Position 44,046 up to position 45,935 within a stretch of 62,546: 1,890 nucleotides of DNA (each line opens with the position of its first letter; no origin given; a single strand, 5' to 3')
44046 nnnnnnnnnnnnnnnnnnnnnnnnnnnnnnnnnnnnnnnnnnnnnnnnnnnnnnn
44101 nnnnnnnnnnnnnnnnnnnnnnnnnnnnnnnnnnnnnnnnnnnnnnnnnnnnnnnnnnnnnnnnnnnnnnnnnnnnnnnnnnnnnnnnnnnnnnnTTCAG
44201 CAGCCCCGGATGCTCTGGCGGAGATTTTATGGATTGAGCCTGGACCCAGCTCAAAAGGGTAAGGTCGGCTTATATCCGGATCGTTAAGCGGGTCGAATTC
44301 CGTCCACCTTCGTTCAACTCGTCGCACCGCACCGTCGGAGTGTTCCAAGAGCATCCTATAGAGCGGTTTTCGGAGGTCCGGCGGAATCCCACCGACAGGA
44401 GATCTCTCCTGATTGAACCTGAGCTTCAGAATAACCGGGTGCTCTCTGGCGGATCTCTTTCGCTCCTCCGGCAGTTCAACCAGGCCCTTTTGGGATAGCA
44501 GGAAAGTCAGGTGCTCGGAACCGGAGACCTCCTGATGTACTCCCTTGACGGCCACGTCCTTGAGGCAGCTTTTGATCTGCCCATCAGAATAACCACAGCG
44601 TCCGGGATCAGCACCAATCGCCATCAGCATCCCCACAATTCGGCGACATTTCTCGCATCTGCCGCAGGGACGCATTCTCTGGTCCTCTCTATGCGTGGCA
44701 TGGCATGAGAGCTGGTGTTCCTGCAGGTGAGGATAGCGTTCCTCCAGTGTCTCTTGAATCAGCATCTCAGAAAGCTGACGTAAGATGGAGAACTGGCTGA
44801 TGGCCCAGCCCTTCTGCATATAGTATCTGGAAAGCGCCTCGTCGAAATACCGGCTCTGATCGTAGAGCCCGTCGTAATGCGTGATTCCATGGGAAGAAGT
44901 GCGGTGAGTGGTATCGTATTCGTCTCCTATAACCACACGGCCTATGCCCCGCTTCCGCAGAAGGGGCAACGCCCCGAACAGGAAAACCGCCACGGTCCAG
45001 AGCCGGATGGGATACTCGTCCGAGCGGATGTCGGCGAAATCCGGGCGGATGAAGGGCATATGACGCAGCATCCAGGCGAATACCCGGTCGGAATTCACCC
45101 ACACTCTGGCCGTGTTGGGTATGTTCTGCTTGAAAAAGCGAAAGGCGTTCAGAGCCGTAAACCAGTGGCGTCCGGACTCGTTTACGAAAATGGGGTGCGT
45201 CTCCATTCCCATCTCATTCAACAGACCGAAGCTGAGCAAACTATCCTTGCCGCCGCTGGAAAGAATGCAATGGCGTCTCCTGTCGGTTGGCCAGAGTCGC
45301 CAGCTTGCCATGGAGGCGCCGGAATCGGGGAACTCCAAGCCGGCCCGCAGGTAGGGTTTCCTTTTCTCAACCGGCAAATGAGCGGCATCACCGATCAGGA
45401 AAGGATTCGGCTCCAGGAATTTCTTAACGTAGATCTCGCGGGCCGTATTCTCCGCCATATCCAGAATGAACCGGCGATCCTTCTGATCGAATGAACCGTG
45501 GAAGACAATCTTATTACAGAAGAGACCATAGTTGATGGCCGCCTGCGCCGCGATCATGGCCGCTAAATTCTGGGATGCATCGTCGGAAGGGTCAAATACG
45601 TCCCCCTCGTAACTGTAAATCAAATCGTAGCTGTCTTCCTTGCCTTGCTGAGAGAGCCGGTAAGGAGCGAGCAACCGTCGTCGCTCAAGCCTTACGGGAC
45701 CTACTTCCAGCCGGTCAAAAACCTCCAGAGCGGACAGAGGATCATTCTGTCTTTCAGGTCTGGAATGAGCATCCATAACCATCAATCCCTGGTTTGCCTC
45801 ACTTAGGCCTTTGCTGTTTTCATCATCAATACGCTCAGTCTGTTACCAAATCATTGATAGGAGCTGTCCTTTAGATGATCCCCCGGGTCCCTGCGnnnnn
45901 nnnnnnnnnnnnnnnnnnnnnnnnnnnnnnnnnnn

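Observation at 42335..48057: Four-gene minus-strand operon (PLP enzyme, DUF1611, QueC-like::creatininase fusion, enolase-superfamily epimerase): candidate uncharacterised amino-acid/dipeptide pathway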

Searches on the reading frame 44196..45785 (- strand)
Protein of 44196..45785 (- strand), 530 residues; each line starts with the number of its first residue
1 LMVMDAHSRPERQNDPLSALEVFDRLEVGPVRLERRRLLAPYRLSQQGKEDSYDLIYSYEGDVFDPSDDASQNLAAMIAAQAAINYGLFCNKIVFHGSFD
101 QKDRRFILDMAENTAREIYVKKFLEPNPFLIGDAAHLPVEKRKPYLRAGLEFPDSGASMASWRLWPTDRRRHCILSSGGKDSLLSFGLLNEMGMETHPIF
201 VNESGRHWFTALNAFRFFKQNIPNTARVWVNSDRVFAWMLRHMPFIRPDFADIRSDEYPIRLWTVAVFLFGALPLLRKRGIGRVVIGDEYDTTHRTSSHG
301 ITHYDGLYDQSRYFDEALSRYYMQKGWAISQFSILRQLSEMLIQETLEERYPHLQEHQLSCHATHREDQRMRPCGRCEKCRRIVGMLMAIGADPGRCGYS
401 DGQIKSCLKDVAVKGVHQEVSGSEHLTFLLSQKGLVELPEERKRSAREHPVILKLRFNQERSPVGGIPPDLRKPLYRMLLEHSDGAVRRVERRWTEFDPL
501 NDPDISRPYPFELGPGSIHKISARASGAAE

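Call 6: search_protein_families(library=pfam, proteins=[window:44196-45785:-], max_evalue=10)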
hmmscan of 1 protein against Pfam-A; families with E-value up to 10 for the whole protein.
window:44196-45785:- (530 aa): 0 families

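Call 7: search_solved_structures(query=window:44196-45785:-, max_evalue=10)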
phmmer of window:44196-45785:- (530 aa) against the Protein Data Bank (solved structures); distinct sequences matched with E-value up to 10: 0.
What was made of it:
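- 44247..45782 (-): Gene 3, N-terminal half (aa 1-512): a previously unrecognised PP-loop enzyme with a QueC-type fold that is distantly related to MurL. Layout: N-terminal extension (aa 1-160), core (aa 165-400), C-terminal extension (aa 400-510). No Pfam hit at E<=10 (call 6) and no PDB sequence hit (call 7).
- Checked: The 'PP-loop/QueC-like' call for the N-terminal half could not be confirmed by any profile: Pfam gave nothing at E<=10 (call 6) and PDB sequences gave nothing (call 7).
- Tried and rejected: Pfam at E<=10 and a PDB sequence search on the N-terminal half found nothing (calls 6, 7).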

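Call 38: search_protein_representatives(protein=window:44196-45782:-)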
Query: 529 residues. Proteins with E-value up to 0.001 (for the whole library): 457; up to 1e-10: 268; up to 1e-30: 125. The best 150 are listed.
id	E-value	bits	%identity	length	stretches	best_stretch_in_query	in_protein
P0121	2.0e-220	749.5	64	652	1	13-527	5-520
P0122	4.3e-212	722.0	61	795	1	11-512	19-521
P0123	1.1e-198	677.7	61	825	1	12-495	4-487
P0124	2.5e-179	613.9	57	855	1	18-497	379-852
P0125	1.3e-156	538.8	53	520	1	14-499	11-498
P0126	1.0e-154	532.6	56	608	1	16-470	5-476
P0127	1.4e-154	532.2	60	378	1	121-495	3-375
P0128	1.3e-148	512.5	51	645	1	15-513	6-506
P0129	8.0e-122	424.1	44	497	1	18-497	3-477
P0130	2.8e-119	415.7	47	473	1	16-477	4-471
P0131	4.8e-119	414.9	44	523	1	8-506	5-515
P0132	2.8e-115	402.5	42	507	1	19-494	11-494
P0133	5.7e-115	401.5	63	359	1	13-314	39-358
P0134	5.3e-111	388.4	69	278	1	109-351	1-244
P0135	3.7e-110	385.6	61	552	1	239-513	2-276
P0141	8.1e-97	341.5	46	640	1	13-512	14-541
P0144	8.9e-93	328.2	55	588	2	12-241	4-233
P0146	1.0e-92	328.0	37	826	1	20-513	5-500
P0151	1.2e-87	311.3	36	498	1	21-500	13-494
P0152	4.7e-87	309.3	33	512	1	20-494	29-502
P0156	2.2e-84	300.5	33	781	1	19-516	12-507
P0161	2.1e-78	280.8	35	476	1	21-497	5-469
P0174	3.6e-62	227.2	29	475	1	21-497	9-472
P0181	2.3e-56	208.1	33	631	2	22-366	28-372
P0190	8.2e-52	193.0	31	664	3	29-363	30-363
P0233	7.9e-37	143.6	25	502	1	24-506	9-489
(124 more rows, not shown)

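Call 39: search_protein_families(library=pfam, proteins=[P0124, P0125, P0129, P0146, P0152, P0156, P0174, P0181, P0190, P0233], max_evalue=0.01)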
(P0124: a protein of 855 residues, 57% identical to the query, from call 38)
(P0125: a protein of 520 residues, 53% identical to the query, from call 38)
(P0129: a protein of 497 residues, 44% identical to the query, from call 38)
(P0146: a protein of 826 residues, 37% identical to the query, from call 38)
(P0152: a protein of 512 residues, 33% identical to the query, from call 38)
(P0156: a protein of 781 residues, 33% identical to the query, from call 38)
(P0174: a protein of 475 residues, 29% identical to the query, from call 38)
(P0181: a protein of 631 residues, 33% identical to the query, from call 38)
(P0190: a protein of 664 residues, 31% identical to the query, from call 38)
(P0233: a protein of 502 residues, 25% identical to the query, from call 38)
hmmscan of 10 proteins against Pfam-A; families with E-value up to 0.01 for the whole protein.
P0124 (855 aa): 2 families
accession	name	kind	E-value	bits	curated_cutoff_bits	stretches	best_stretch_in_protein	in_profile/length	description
PF07755.17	DUF1611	-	4.5e-61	206.2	25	1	152-349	2-201/201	Domain of unknown function (DUF1611_C) P-loop domain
PF17396.8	DUF1611_N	-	5.2e-23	81.6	22.6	1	44-143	2-94/95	Domain of unknown function (DUF1611_N) Rossmann-like domain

P0125 (520 aa): 0 families

P0129 (497 aa): 0 families

P0146 (826 aa): 1 family
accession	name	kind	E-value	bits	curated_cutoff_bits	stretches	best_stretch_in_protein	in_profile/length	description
PF02633.19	Creatininase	-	1.7e-59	201.6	31.3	1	523-758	2-237/238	Creatinine amidohydrolase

P0152 (512 aa): 0 families

P0156 (781 aa): 1 family
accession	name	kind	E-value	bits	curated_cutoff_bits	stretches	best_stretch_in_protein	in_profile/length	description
PF02633.19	Creatininase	-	2.3e-44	152.1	31.3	1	530-766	2-238/238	Creatinine amidohydrolase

P0174 (475 aa): 0 families

P0181 (631 aa): 0 families

P0190 (664 aa): 0 families

P0233 (502 aa): 0 families
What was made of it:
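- Rosetta-stone fusion of DUF1611 with the PP-loop domain, P0124 (call 39). A gene fusion, P0124, links two of the components (call 39).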

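Call 40: search_protein_families(library=ncbifam, proteins=[P0124, P0125, P0129, P0146, P0152, P0156, P0174, P0181, P0190, P0233], max_evalue=0.01)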
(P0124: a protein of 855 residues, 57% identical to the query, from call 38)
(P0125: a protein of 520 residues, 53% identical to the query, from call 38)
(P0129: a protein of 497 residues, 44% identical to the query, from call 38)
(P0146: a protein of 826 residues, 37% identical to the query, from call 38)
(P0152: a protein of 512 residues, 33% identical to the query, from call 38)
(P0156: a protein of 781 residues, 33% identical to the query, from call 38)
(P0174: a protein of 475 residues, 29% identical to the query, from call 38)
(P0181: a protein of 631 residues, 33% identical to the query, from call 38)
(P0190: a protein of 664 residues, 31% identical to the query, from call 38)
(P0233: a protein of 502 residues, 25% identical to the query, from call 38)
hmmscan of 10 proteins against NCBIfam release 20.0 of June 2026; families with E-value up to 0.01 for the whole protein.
P0124 (855 aa): 2 families
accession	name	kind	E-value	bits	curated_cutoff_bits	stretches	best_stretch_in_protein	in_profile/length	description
NF041892.1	DgcN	equivalog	6.9e-42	143.5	480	1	73-352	49-326/326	N-acetyltransferase DgcN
NF041275.1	MurL_Xanthmoales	equivalog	0.00028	19.5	700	0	688-754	279-347/447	UDP-N-acetyl-alpha-D-muramoyl-L-alanyl-L-glutamate epimerase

P0125 (520 aa): 0 families

P0129 (497 aa): 1 family
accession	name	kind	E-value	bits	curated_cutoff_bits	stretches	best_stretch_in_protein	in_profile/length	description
NF041275.1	MurL_Xanthmoales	equivalog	0.00036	19.1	700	1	265-365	232-335/447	UDP-N-acetyl-alpha-D-muramoyl-L-alanyl-L-glutamate epimerase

P0146 (826 aa): 3 families
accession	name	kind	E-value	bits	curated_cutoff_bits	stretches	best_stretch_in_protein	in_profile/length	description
TIGR03964.1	mycofact_creat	equivalog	8.7e-34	117.1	172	1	523-759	3-217/228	mycofactocin biosynthesis peptidyl-dipeptidase MftE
TIGR04448.1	creatininase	equivalog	7.1e-23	81.5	235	1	523-752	1-235/246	creatininase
NF041098.2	diketo_inos_hlase_IolN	equivalog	5.8e-15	55.2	245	1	523-763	11-266/307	3-dehydro-scyllo-inosose hydrolase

P0152 (512 aa): 0 families

P0156 (781 aa): 3 families
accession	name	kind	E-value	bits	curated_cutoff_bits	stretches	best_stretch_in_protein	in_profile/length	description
TIGR03964.1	mycofact_creat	equivalog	1.2e-26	93.7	172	1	534-768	7-219/228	mycofactocin biosynthesis peptidyl-dipeptidase MftE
TIGR04448.1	creatininase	equivalog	1.4e-20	74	235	1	530-766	1-242/246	creatininase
NF041098.2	diketo_inos_hlase_IolN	equivalog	3.2e-11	42.9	245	1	528-771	9-267/307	3-dehydro-scyllo-inosose hydrolase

P0174 (475 aa): 0 families

P0181 (631 aa): 0 families

P0190 (664 aa): 0 families

P0233 (502 aa): 0 families

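Call 41: find_encoding_contigs(protein=P0129, flank=6000, max_places=4)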
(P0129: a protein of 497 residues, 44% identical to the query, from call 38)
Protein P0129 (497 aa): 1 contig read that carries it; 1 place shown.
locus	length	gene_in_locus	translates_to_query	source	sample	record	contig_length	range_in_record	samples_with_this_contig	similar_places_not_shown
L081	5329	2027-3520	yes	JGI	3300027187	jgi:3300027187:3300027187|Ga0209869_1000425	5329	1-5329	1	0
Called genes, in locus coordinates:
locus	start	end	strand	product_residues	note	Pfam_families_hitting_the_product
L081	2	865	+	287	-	?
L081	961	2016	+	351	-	PF17396:DUF1611_N, PF07755:DUF1611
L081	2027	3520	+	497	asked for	-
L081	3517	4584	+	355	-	PF02746:MR_MLE_N, PF13378:MR_MLE_C, PF07476:MAAL_C (weak)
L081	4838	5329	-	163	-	?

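Call 42: predict_structure(alignment_id=A1)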
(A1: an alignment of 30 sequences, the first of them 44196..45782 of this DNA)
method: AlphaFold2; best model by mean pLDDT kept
length: 529 residues; sequences in the alignment: 30
mean_pLDDT: 86.8   pTM: 0.88
mean pLDDT of the five models: 86.8, 85.1, 85.0, 84.5, 83.5
residues with pLDDT >= 90: 329; 70-90: 138; 50-70: 36; < 50: 26
segments of 3 or more residues with pLDDT < 50: 1-10, 515-529
pLDDT, mean of each block of 10 residues (from residue 1): 40 83 97 97 96 96 91 95 95 94 95 94 88 91 95 69 86 91 97 96 65 89 93 88 81 61 87 95 87 87 85 90 89 94 97 84 63 86 94 93 94 85 93 90 89 92 94 98 95 95 92 52 32
secondary structure, 60 per line:
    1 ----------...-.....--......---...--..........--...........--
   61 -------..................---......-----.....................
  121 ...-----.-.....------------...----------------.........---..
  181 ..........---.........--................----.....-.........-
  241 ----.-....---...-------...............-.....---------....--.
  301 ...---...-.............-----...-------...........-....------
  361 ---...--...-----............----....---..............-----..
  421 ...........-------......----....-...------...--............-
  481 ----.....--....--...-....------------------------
elements in order: H15-19 E22-27 E31-33 E36-45 E48-58 H68-85 E89-94 H100-123 H131-135 E148-150 E167-175 H179-190 E194-202 H205-220 E225-229 H231-239 H247-250 H264-278 E280-284 E294-297 E300-303 H311-323 E329-331 H339-349 H351-354 E364-366 E369-371 H377-388 H393-396 H400-413 H419-431 H439-444 H449-452 E454-456 H468-479 E485-489 E492-495 H502-505
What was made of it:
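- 44247..45782 (-): AlphaFold2 model: pLDDT 86.8, pTM 0.88 (call 42).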

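Call 44: find_encoding_contigs(protein=P0233, flank=8000, max_places=4)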
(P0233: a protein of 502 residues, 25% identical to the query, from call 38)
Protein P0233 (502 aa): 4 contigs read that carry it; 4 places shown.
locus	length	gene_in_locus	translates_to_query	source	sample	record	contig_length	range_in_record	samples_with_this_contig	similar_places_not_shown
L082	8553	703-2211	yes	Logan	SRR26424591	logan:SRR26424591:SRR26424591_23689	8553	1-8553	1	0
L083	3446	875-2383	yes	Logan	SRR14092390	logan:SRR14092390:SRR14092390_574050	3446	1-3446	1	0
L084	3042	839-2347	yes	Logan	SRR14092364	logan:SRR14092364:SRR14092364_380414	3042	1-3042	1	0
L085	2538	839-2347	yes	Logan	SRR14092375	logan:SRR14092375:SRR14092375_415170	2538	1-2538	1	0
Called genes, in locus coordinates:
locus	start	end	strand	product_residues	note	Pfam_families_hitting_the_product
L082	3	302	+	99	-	?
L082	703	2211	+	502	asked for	-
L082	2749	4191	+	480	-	PF00691:OmpA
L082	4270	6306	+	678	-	PF01627:Hpt, PF02895:H-kinase_dim, PF02518:HATPase_c, PF01584:CheW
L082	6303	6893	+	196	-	PF01584:CheW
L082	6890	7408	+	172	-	PF01584:CheW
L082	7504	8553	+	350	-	?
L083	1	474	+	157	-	?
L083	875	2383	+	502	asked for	-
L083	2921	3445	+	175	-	?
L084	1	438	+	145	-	?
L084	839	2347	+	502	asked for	-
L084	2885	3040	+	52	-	?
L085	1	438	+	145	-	?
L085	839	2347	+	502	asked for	-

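Call 45: find_encoding_contigs(protein=P0152, flank=8000, max_places=4)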
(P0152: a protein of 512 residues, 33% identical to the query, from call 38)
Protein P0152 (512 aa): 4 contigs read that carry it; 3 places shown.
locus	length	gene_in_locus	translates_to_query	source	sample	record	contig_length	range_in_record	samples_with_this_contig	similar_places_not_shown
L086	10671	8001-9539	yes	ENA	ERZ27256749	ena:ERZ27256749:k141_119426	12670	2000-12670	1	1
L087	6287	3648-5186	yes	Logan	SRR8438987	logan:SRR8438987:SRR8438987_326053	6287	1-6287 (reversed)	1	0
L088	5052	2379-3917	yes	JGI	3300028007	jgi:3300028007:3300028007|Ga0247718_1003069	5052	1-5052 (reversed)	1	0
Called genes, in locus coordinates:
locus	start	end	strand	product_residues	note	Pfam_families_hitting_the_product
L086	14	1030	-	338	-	-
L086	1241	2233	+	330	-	PF00291:PALP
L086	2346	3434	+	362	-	PF17396:DUF1611_N, PF07755:DUF1611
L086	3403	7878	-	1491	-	PF13426:PAS_9, PF08447:PAS_3, PF00989:PAS, PF08448:PAS_4, PF13426:PAS_9, PF08448:PAS_4, PF08447:PAS_3, PF08448:PAS_4, +6 more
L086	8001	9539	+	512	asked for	-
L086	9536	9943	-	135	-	-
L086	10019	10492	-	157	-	PF13527:Acetyltransf_9 (faint), PF00583:Acetyltransf_1, PF13673:Acetyltransf_10, PF13508:Acetyltransf_7, PF08445:FR47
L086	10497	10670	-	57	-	?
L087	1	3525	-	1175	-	?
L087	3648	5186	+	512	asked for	-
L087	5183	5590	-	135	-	-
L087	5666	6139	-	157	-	PF13527:Acetyltransf_9 (faint), PF00583:Acetyltransf_1, PF13673:Acetyltransf_10, PF13508:Acetyltransf_7, PF08445:FR47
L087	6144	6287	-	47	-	?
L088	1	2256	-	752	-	?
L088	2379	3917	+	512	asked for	-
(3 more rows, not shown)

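Call 46: fold_search(model_id=the predicted structure, library=pdb)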
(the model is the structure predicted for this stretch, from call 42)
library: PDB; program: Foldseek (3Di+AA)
matches with E <= 10: 1117; with E <= 0.001: 3
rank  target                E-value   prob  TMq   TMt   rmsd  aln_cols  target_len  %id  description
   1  9y02_B                1.1e-05  1.00  0.37  0.44   9.2       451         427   13  QatB-QatC complex in qatABCD anti-phage defense with ATP (released 2025-10-01)
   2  9y01_B                1.4e-05  1.00  0.37  0.44   9.1       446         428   14  QatB-QatC complex in qatABCD anti-phage defense (released 2025-10-01)
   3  2pg3                  1.3e-04  1.00  0.31  0.70   7.4       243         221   17  Crystal structure of a Queuosine biosynthesis protein queC (ECA1155) from Erwinia carotovora subsp. atroseptica SCRI1043 (released 2007-04-24)
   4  9nto_B                1.1e-03  1.00  0.25  0.66   6.3       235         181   15  Structure of Cap9-CdnD complex containing NDG modification (released 2025-05-07)
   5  3bl5_A                1.2e-03  1.00  0.30  0.72   4.8       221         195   13  Crystal structure of QueC from Bacillus subtilis: an enzyme involved in preQ1 biosynthesis (released 2008-06-03)
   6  3k32_C                5.5e-03  1.00  0.23  0.54  10.5       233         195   16  The crystal structure of predicted subunit of tRNA methyltransferase from Methanocaldococcus jannaschii DSM (released 2010-01-12)
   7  5ztb_A                9.8e-03  0.94  0.21  0.34  18.1       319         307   13  Structure of Sulfurtransferase (released 2019-06-12)
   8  9kq6_C                9.8e-03  0.93  0.20  0.41  17.5       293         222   10  The structure of the apo-YcfA from Erwinia amylovora (released 2025-10-01)
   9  5ztb_C                9.8e-03  0.69  0.16  0.26  19.0       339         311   14  Structure of Sulfurtransferase (released 2019-06-12)
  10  9kq9_F                1.3e-02  0.98  0.20  0.41   7.2       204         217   14  The structure of the YcfA-GTP from Erwinia amylovora (released 2025-10-01)
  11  9kq7_C                1.4e-02  0.98  0.21  0.43   7.2       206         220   14  The structure of the YcfA from Erwinia amylovora bound with ATP (released 2025-10-01)
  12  2der_B                1.4e-02  0.91  0.16  0.22  12.7       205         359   17  Cocrystal structure of an RNA sulfuration enzyme MnmA and tRNA-Glu in the initial tRNA binding state (released 2006-08-15)
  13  9kq6_F                1.5e-02  0.72  0.17  0.34  18.7       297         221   11  The structure of the apo-YcfA from Erwinia amylovora (released 2025-10-01)
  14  9kq6_D                1.8e-02  0.75  0.18  0.35  18.6       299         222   10  The structure of the apo-YcfA from Erwinia amylovora (released 2025-10-01)
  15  5gha_A                2.0e-02  0.85  0.20  0.32  19.1       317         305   13  Sulfur Transferase TtuA in complex with Sulfur Carrier TtuB (released 2017-05-03)
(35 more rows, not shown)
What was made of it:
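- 44247..45782 (-): Foldseek: QatC 1e-5, QueC 2PG3/3BL5 TM 0.70-0.73, Cap9 (call 46).
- On QueC (PF06508; 7-cyano-7-deazaguanine synthase): Foldseek matches 2PG3 (TM 0.70), 3BL5 (0.72), QatC (E 1e-5) and Cap9 (1e-3), using a model with pLDDT 86.8 (calls 42, 46).
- The fold matches QatC, QueC and Cap9 (calls 42, 46). The best structural matches are QatC, QueC and Cap9 (call 46).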

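Call 52: find_encoding_contigs(protein=P0156, flank=8000, max_places=3)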
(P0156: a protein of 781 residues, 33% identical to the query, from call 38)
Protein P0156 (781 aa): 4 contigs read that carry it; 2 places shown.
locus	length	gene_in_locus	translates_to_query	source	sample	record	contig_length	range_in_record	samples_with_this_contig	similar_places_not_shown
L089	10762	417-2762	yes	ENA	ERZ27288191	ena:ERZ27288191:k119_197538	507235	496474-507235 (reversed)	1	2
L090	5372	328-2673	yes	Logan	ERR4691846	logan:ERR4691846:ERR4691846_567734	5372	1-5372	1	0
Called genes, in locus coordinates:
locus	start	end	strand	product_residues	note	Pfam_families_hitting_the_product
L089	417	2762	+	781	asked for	PF02633:Creatininase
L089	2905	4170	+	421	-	-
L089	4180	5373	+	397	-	PF01933:CofD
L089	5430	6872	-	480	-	PF05221:AdoHcyase, PF00670:AdoHcyase_NAD, PF02826:2-Hacid_dh_C, PF07991:KARI_N (weak)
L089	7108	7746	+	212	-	-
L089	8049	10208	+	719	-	PF00078:RVT_1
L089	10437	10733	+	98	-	-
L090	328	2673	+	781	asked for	PF02633:Creatininase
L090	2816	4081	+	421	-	-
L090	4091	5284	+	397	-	PF01933:CofD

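Call 53: find_encoding_contigs(protein=P0174, flank=8000, max_places=3)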
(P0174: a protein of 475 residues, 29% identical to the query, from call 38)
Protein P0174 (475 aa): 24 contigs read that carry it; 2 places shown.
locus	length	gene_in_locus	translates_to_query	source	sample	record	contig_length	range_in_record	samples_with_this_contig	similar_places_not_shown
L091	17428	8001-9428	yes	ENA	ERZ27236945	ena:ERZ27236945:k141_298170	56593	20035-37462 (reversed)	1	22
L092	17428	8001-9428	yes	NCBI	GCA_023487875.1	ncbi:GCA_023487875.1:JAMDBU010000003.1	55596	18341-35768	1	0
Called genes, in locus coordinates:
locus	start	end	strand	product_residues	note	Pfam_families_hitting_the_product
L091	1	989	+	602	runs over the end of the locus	PF19291:TREH_N, PF00723:Glyco_hydro_15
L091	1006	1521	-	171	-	-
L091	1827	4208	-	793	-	PF00133:tRNA-synt_1, PF01406:tRNA-synt_1e (faint), PF09334:tRNA-synt_1g, PF08264:Anticodon_1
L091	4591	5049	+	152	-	-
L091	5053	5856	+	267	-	PF04414:tRNA_deacylase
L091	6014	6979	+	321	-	PF00291:PALP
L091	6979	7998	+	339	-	PF17396:DUF1611_N, PF07755:DUF1611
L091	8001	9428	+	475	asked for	-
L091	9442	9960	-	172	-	PF04034:Ribo_biogen_C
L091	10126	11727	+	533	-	PF06418:CTP_synth_N, PF00117:GATase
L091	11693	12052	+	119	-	PF02036:SCP2 (weak)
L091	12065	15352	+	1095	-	PF03833:PolC_DP2_N, PF24844:PolC_DP2_central, PF24846:PolC_DP2_cat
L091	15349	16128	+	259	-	PF03029:ATP_bind_1, PF16575:CLP1_P (faint)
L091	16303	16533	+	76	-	-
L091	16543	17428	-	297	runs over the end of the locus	PF13476:AAA_23 (faint), PF00005:ABC_tran, PF13304:AAA_21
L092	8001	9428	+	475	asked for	-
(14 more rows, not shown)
